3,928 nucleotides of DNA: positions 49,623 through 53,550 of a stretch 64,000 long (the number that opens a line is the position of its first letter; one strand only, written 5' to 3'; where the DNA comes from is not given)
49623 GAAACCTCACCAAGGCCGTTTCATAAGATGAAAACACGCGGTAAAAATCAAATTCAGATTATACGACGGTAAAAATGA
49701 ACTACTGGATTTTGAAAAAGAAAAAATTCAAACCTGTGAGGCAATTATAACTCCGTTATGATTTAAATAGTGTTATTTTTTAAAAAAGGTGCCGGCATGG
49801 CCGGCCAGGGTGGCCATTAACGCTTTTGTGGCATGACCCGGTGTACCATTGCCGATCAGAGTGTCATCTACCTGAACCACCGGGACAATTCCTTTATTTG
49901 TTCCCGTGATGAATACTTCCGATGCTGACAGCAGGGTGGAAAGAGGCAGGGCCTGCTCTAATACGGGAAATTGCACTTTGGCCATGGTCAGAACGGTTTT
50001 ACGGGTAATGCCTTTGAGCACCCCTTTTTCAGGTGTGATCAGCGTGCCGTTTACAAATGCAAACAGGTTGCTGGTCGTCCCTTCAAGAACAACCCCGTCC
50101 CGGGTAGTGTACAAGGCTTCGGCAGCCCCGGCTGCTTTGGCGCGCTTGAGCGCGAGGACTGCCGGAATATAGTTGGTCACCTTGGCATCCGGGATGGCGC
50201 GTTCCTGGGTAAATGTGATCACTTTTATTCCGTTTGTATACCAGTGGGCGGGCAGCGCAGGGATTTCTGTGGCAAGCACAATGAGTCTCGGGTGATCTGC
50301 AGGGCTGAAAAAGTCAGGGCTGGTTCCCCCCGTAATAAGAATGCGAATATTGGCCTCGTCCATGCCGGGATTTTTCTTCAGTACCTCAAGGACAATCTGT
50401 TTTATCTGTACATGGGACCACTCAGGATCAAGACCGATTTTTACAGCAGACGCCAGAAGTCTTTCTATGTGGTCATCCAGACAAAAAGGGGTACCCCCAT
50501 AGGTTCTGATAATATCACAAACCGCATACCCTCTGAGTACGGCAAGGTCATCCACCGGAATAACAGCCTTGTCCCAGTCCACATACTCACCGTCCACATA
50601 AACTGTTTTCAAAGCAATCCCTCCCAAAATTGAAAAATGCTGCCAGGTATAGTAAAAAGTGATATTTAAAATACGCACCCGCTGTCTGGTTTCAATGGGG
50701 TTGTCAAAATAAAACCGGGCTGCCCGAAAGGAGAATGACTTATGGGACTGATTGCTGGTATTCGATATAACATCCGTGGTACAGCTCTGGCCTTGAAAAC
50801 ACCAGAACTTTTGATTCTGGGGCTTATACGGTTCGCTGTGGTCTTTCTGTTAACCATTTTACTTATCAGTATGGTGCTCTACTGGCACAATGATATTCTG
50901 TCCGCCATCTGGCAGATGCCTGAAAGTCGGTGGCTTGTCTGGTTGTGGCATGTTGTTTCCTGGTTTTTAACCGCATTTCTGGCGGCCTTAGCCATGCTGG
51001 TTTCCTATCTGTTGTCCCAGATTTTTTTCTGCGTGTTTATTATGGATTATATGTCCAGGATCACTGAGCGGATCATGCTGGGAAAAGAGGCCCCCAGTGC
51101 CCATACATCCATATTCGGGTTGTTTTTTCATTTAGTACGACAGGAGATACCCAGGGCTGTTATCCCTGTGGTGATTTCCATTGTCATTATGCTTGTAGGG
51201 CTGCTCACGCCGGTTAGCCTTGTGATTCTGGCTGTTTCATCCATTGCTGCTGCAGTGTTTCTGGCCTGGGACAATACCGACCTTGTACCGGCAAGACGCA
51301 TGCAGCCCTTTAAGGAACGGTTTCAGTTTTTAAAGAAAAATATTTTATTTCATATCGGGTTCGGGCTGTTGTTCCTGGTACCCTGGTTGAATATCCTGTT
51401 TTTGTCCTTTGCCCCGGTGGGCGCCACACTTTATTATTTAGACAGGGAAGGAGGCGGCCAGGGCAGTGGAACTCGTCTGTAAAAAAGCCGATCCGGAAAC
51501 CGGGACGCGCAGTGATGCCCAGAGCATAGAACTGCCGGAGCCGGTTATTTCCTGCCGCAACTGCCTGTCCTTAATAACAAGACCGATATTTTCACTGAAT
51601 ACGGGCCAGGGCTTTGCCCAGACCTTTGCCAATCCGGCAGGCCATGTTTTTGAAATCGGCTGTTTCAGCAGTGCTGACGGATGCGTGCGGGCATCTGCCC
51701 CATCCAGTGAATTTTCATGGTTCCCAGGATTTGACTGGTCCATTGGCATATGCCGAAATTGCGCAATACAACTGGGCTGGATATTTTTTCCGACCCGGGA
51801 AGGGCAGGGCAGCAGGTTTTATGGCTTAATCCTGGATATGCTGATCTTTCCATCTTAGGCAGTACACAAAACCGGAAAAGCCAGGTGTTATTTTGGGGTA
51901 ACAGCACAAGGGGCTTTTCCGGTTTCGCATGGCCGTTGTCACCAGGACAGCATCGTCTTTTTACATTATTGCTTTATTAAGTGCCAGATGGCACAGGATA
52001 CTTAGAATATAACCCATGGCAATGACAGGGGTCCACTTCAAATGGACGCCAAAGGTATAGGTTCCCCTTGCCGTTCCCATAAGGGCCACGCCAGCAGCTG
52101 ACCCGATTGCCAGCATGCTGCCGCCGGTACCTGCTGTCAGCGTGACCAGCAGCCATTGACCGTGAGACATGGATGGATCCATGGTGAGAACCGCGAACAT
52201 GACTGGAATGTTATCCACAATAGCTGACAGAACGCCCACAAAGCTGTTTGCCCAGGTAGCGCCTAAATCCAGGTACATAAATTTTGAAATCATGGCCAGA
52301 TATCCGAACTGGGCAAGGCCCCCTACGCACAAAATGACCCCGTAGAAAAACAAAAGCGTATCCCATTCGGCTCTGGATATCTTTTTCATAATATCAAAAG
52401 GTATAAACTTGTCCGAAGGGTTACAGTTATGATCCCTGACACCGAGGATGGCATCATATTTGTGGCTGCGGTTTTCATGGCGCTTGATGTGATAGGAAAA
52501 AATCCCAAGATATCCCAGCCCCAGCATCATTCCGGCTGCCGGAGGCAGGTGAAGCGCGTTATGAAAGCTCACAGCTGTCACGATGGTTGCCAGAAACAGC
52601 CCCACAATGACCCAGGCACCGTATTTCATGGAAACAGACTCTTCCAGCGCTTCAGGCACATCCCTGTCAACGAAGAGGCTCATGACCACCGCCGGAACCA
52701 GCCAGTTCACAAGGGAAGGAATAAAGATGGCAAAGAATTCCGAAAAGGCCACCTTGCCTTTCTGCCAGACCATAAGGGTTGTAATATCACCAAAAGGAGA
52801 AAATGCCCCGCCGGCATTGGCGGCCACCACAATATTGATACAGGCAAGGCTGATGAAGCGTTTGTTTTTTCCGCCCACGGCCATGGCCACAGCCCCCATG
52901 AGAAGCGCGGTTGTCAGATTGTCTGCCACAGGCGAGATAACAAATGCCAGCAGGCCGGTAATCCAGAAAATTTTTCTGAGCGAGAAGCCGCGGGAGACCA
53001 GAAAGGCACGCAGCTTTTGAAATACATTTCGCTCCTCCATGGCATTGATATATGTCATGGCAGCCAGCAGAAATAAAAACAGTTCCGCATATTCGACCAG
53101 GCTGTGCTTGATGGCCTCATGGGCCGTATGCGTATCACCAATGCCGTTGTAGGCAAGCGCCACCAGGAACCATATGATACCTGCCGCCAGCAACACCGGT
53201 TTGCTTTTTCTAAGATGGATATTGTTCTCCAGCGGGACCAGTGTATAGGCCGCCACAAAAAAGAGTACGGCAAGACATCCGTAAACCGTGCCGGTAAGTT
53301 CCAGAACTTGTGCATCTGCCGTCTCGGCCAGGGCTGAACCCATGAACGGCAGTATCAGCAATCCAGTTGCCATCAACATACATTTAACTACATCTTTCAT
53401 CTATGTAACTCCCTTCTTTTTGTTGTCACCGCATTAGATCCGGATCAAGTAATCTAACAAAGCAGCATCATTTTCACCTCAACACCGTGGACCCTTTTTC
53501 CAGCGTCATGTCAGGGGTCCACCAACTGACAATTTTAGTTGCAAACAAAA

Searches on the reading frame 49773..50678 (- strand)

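Call 61: search_protein_families(library=ncbifam, proteins=[window:49773-50678:-])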
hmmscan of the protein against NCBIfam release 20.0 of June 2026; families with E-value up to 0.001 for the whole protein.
window:49773-50678:- (301 aa): 20 families
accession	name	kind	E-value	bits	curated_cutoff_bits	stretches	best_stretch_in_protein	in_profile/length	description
NF006185.0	PRK08320.1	subfamily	5.8e-57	193.1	363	1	24-290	3-278/292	branched-chain amino acid aminotransferase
TIGR01122.1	ilvE_I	equivalog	1.1e-49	169.3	245.55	1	27-289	1-278/298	branched-chain-amino-acid transaminase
NF009126.0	PRK12479.1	equivalog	7e-48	163.3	518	1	25-289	5-278/299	branched-chain-amino-acid transaminase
NF005209.0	PRK06680.1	subfamily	2.3e-43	148.2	320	1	24-291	3-277/286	D-amino-acid transaminase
TIGR01121.1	D_amino_aminoT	equivalog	4.2e-41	141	277.45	1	26-291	2-271/276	D-amino-acid transaminase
NF005146.0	PRK06606.1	equivalog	8.5e-41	139.9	279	1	24-290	7-287/307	branched-chain amino acid transaminase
NF005888.0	PRK07849.1-3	equivalog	5.4e-34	117.5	273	1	26-273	15-272/298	aminodeoxychorismate lyase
NF005800.0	PRK07650.1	equivalog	1.7e-32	112.9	308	1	26-289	3-270/290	aminodeoxychorismate lyase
NF005726.0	PRK07544.1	equivalog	1.4e-29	103.2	396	1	25-289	12-282/295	branched-chain amino acid aminotransferase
NF009066.0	PRK12400.1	equivalog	2e-29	103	538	1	37-289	20-276/290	D-amino-acid transaminase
NF009896.0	PRK13356.1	equivalog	1.2e-26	93.6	262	1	25-287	9-278/287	branched-chain amino acid aminotransferase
NF004761.0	PRK06092.1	equivalog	1.2e-23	83.8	260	1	37-273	9-250/268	aminodeoxychorismate lyase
TIGR03461.1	pabC_Proteo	equivalog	1.9e-23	83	176.85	1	40-273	10-248/262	aminodeoxychorismate lyase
NF005886.0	PRK07849.1-1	equivalog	1.7e-18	67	253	1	36-276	24-273/291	aminodeoxychorismate lyase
NF006734.0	PRK09266.1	subfamily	5.1e-18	65.3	202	1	48-277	26-250/270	hypothetical protein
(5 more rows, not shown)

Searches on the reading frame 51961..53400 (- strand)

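Call 61: search_protein_families(library=ncbifam, proteins=[window:51961-53400:-])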
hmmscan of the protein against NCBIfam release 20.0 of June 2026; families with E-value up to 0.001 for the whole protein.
window:51961-53400:- (479 aa): 2 families
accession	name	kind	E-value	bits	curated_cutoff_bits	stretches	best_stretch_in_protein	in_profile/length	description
NF038006.1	NhaD_1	equivalog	1.1e-180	600.9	80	1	63-464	1-405/405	sodium:proton antiporter NhaD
TIGR00775.1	NhaD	equivalog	1.1e-129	433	577.1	1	59-467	13-408/420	NhaD family Na+:H+ antiporter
